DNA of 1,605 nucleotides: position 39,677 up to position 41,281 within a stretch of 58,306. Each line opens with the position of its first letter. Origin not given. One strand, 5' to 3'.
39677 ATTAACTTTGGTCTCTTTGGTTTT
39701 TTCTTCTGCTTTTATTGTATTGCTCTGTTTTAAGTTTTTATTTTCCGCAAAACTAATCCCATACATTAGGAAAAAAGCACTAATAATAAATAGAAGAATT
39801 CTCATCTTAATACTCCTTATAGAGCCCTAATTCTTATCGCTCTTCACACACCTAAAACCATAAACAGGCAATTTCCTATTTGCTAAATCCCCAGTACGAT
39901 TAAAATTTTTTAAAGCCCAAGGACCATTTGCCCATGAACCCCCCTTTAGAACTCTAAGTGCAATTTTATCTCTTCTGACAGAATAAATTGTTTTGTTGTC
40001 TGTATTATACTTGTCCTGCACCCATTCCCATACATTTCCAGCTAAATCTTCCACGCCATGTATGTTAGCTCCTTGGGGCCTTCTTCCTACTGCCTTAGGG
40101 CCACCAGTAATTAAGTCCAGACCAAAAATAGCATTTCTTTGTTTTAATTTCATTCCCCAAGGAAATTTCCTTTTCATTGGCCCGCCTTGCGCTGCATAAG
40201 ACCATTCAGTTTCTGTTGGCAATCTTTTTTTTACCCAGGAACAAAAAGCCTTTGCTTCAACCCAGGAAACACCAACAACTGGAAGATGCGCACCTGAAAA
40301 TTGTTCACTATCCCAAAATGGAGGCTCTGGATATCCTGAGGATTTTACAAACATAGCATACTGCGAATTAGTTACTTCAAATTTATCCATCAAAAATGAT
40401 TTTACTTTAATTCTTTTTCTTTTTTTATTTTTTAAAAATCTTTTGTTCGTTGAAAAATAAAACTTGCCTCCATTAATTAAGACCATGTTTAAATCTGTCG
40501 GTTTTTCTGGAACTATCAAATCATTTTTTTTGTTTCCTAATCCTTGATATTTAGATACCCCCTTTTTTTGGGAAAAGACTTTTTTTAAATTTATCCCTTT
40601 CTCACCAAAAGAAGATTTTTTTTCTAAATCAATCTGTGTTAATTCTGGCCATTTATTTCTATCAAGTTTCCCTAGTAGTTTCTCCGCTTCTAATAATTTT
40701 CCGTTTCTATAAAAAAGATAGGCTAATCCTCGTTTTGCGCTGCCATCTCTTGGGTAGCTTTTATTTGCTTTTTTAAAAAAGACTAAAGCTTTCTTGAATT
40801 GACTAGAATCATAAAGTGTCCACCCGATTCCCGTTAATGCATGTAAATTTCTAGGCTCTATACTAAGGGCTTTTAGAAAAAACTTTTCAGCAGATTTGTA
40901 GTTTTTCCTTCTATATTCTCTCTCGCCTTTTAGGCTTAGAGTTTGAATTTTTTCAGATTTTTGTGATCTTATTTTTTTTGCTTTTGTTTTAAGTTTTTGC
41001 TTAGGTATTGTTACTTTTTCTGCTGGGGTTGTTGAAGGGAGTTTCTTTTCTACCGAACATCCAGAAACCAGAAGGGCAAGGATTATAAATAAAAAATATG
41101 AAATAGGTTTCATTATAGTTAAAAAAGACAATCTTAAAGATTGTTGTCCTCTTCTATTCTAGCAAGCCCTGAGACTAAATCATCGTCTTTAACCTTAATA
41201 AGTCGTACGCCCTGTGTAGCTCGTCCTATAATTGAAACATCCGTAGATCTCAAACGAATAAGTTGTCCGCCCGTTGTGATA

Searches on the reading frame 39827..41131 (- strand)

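Call 72: search_protein_families(library=pfam, proteins=[window:39827-41131:-], max_evalue=0.00001)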
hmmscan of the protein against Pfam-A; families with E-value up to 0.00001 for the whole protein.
window:39827-41131:- (434 aa): 4 families
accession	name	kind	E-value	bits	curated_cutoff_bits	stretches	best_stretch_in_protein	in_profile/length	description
PF03781.23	FGE-sulfatase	-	1.8e-48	165.9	23.3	1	215-430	4-255/255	Sulfatase-modifying factor enzyme 1-like domain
PF07719.23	TPR_2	-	2.2e-08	34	27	0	65-95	4-34/34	Tetratricopeptide repeat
PF14559.12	TPR_19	-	3.1e-07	31.1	25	0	107-158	2-53/68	Tetratricopeptide repeat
PF00515.34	TPR_1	-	2.8e-06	27.3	27.8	0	73-95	12-34/34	Tetratricopeptide repeat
